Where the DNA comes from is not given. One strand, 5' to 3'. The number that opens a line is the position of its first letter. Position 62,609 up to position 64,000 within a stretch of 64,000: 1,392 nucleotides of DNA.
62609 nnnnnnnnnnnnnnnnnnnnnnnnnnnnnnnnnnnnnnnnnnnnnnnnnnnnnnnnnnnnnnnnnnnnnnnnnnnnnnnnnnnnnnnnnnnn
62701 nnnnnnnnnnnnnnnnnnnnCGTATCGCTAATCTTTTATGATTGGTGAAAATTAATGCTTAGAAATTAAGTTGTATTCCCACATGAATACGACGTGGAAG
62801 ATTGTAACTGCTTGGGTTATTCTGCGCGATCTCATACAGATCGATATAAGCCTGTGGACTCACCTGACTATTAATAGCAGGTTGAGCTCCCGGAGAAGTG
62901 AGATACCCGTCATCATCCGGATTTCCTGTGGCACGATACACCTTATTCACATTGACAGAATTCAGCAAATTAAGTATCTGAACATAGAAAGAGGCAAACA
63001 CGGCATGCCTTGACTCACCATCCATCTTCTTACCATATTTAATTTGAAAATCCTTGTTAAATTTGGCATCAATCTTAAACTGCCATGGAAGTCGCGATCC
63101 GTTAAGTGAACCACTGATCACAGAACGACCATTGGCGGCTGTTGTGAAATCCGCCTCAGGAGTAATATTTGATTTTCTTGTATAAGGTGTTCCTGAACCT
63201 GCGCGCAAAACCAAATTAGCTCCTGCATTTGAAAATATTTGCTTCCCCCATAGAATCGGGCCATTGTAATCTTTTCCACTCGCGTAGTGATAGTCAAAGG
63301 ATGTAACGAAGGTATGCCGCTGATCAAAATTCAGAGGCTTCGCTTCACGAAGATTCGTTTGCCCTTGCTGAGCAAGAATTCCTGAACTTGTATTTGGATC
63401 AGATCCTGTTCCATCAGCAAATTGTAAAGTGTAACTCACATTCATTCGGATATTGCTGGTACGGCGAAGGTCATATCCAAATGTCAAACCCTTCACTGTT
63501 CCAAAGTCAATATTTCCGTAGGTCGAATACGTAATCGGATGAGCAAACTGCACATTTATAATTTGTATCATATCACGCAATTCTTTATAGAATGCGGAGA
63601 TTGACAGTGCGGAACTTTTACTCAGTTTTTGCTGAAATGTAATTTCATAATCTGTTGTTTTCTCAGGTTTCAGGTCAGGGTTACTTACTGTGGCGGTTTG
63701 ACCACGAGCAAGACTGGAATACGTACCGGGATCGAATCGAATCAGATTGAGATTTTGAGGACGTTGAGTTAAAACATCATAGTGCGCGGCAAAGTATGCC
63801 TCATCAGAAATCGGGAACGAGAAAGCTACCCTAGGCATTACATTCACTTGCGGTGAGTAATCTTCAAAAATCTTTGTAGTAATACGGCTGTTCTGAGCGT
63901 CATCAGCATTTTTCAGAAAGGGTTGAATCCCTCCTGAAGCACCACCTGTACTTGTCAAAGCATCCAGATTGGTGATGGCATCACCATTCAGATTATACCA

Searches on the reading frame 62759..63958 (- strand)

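Call 30: search_protein_families(library=ncbifam, proteins=[window:62759-63958:-], max_evalue=0.001)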
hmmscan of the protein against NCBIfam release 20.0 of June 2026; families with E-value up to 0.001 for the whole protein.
window:62759-63958:- (399 aa): 5 families
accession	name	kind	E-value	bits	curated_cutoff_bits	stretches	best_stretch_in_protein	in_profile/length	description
TIGR01786.1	TonB-hemlactrns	subfamily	8.4e-09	34.3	323.75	1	45-223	461-611/719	TonB-dependent hemoglobin/transferrin/lactoferrin family receptor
TIGR01785.1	TonB-hemin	subfamily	2e-08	33.2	316.85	1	80-177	450-557/677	TonB-dependent heme/hemoglobin receptor family protein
TIGR01782.1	TonB-Xanth-Caul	subfamily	1.6e-07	30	310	1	81-188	629-754/868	TonB-dependent receptor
NF010010.0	PRK13483.1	equivalog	2.4e-06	25.8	927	1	90-224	449-575/660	ligand-gated channel protein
NF007926.1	PRK10641.1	equivalog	0.00018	20.2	836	1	88-182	425-508/617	TonB-dependent vitamin B12 receptor BtuB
